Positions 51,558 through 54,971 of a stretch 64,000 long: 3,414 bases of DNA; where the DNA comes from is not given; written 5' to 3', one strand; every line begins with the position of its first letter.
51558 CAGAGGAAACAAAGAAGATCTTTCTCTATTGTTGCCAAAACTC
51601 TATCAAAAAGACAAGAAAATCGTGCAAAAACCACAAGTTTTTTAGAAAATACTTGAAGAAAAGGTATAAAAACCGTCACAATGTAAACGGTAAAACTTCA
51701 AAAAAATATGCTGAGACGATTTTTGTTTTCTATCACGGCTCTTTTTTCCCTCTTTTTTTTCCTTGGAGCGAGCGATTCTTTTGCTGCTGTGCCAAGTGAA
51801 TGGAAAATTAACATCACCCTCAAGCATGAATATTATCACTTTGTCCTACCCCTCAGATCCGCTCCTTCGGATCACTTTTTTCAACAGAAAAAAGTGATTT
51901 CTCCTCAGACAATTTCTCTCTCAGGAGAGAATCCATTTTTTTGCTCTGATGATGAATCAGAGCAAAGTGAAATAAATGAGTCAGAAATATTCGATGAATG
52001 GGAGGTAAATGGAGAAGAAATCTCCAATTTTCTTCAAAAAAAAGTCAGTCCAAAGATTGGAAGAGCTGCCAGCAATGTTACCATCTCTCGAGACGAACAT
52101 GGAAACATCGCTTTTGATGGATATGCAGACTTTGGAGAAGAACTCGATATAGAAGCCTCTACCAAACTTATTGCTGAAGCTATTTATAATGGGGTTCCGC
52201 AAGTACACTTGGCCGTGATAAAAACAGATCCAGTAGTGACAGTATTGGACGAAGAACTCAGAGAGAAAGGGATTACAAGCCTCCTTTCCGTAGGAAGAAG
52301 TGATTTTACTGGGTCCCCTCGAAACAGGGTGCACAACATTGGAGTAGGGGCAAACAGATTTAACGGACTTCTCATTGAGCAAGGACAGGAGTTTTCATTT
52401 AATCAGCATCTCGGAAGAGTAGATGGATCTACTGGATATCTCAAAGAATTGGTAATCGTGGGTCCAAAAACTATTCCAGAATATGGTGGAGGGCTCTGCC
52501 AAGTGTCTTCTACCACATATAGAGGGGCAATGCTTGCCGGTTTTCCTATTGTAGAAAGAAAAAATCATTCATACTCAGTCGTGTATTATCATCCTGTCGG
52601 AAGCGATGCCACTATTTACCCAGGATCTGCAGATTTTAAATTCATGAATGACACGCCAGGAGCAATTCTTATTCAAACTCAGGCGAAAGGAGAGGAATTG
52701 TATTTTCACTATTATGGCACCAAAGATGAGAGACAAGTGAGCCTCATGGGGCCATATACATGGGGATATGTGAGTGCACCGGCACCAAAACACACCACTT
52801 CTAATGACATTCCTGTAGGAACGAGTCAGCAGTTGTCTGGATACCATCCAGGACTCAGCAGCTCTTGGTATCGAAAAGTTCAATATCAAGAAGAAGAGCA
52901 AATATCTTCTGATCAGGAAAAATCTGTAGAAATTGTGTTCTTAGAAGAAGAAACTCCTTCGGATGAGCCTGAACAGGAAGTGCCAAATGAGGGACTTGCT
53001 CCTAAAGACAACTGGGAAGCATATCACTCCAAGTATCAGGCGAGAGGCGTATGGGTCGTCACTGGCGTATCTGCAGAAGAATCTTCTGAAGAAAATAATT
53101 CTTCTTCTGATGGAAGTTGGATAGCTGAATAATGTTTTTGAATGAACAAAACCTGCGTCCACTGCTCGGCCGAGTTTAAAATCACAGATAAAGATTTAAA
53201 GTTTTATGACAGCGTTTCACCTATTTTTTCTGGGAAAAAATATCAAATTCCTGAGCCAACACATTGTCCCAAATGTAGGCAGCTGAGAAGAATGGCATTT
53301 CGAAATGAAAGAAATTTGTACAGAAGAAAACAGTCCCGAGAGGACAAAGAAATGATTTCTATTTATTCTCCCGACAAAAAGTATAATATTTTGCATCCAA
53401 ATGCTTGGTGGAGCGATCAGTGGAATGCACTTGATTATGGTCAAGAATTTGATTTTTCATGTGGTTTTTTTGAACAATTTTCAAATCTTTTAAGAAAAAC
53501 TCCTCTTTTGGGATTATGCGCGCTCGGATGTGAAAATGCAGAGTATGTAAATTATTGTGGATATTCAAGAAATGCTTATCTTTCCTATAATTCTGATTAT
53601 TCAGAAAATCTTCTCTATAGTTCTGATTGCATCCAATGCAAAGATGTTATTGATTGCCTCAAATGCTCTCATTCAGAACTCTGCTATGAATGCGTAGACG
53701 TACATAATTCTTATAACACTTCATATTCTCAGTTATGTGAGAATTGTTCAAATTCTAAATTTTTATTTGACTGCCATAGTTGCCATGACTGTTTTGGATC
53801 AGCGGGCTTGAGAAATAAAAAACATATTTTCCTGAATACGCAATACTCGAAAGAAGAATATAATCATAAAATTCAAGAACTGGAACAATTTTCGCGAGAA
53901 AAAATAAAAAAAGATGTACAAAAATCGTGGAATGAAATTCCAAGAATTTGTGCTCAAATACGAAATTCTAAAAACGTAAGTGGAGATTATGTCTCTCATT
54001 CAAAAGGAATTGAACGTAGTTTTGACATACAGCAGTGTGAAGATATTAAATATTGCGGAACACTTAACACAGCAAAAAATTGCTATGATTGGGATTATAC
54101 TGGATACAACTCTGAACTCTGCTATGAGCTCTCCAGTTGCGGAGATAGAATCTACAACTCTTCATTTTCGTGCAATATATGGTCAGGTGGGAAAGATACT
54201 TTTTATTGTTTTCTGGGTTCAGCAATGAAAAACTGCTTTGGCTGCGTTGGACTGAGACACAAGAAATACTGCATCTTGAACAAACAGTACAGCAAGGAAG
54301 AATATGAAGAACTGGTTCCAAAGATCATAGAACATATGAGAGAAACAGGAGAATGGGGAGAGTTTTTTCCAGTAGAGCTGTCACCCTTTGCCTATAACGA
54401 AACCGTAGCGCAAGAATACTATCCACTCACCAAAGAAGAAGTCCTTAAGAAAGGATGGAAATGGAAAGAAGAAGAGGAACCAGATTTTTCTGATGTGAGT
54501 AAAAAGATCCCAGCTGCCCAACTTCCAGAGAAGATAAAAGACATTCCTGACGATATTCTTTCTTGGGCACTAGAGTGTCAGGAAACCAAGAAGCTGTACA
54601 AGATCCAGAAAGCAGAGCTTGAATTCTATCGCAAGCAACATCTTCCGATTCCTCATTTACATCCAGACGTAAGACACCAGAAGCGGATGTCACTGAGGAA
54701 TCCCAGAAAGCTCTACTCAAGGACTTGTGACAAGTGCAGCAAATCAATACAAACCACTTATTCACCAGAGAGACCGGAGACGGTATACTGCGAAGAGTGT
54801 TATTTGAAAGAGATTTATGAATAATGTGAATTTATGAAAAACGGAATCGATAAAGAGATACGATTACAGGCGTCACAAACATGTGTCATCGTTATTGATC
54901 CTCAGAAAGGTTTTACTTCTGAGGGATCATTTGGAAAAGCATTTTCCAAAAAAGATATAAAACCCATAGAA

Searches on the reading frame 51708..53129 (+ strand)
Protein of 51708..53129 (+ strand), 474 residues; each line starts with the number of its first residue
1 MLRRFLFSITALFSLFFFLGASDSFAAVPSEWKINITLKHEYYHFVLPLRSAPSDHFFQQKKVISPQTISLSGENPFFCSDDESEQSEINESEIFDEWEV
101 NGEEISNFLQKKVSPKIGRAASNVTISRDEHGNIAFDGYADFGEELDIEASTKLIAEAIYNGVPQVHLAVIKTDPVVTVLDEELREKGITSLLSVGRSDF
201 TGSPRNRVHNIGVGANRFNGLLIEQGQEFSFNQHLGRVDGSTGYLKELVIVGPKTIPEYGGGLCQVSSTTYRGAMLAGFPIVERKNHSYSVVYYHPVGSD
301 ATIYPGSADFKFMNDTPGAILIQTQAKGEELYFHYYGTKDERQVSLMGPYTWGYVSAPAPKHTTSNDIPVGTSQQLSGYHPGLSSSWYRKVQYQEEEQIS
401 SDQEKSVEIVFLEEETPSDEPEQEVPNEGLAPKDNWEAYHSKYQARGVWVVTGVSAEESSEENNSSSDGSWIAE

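Call 22: search_protein_families(library=pfam, proteins=[window:51708-53129:+], max_evalue=0.0001)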
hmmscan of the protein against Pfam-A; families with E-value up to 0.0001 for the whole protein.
window:51708-53129:+ (474 aa): 1 family
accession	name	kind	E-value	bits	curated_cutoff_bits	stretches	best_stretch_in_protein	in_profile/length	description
PF04294.18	VanW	-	1.2e-40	138.5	27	1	206-335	1-129/130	VanW like protein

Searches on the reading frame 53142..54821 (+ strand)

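Call 22: search_protein_families(library=pfam, proteins=[window:53142-54821:+], max_evalue=0.0001)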
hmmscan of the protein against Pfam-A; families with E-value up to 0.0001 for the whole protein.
window:53142-54821:+ (560 aa): 1 family
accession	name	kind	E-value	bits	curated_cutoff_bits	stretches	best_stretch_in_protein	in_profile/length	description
PF23477.1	zf_Tbcl_2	-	2.8e-05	24.1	27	1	522-556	1-35/37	Probable treble clef zinc finger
